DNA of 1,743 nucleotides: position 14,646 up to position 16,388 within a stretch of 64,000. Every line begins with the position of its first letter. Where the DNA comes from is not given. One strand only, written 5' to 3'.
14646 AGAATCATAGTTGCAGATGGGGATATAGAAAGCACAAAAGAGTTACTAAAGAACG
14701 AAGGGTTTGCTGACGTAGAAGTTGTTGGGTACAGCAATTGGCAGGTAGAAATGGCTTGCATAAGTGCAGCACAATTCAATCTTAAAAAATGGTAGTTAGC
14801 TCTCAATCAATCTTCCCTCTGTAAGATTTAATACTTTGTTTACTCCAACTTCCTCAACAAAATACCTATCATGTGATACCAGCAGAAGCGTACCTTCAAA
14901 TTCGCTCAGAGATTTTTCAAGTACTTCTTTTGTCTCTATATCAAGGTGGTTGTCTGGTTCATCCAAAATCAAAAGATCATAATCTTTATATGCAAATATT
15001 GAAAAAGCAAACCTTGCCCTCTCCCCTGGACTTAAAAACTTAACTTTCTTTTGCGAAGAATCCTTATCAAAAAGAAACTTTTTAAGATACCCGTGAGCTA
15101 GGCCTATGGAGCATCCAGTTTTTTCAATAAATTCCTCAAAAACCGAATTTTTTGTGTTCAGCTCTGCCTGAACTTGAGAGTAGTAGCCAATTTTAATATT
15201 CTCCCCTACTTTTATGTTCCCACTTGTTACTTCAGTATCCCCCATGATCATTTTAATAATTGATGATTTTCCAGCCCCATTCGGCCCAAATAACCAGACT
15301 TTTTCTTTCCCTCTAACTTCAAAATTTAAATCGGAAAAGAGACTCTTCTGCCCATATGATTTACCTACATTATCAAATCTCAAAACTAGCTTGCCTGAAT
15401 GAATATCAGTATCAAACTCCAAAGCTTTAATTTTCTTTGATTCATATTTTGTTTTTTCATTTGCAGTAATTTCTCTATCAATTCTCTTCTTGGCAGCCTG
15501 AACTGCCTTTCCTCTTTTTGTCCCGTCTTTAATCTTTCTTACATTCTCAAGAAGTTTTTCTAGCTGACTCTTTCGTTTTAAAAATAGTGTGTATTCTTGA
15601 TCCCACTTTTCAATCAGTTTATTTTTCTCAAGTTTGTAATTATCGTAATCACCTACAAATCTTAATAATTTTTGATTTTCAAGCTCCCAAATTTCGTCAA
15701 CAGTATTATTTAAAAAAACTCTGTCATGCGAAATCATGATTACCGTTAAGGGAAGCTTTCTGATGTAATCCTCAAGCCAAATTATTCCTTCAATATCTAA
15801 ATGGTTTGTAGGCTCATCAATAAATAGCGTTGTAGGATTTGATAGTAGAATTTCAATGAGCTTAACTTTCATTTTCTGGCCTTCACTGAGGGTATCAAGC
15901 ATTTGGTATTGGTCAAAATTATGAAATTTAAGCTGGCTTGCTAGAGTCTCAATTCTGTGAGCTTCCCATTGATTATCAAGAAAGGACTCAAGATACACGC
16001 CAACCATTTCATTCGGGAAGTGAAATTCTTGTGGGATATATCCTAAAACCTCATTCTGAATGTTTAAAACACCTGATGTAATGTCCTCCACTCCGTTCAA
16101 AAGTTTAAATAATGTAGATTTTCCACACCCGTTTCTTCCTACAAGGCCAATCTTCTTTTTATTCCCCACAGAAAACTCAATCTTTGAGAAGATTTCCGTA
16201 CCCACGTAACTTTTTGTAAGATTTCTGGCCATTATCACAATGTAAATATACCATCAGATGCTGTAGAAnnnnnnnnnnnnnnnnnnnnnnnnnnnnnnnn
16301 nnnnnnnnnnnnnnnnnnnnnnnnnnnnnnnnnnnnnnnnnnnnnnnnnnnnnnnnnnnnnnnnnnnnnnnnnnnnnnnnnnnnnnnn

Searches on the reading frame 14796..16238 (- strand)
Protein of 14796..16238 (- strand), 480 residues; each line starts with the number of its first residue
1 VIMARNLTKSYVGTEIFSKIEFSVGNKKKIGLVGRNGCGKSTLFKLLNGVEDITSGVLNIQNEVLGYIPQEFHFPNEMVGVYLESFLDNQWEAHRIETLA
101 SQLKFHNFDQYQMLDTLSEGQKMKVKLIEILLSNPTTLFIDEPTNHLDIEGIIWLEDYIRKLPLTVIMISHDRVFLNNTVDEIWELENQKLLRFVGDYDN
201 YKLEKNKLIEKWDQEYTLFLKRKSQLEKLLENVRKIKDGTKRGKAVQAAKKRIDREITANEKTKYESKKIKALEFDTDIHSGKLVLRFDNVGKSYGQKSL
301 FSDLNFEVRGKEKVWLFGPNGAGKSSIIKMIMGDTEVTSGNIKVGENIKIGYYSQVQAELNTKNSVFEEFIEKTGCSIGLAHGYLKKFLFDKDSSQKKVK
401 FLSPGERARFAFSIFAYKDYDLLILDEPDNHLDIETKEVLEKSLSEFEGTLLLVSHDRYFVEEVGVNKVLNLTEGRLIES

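Call 53: search_protein_families(library=pfam, max_evalue=0.00001, proteins=[window:14796-16238:-])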
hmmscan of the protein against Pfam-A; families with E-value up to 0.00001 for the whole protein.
window:14796-16238:- (480 aa): 4 families
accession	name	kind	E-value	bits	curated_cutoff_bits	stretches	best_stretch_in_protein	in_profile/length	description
PF00005.33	ABC_tran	-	7.5e-42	143.6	25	2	18-145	2-137/137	ABC transporter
PF13304.12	AAA_21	-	3.6e-15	57.2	27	0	107-171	228-298/304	AAA domain, putative AbiEii toxin, Type IV TA system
PF02463.25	SMC_N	-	1.9e-09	37.7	40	0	401-468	136-207/220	RecF/RecN/SMC N terminal domain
PF13555.12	AAA_29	-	2.8e-06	27.4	27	0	303-328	14-39/61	P-loop containing region of AAA domain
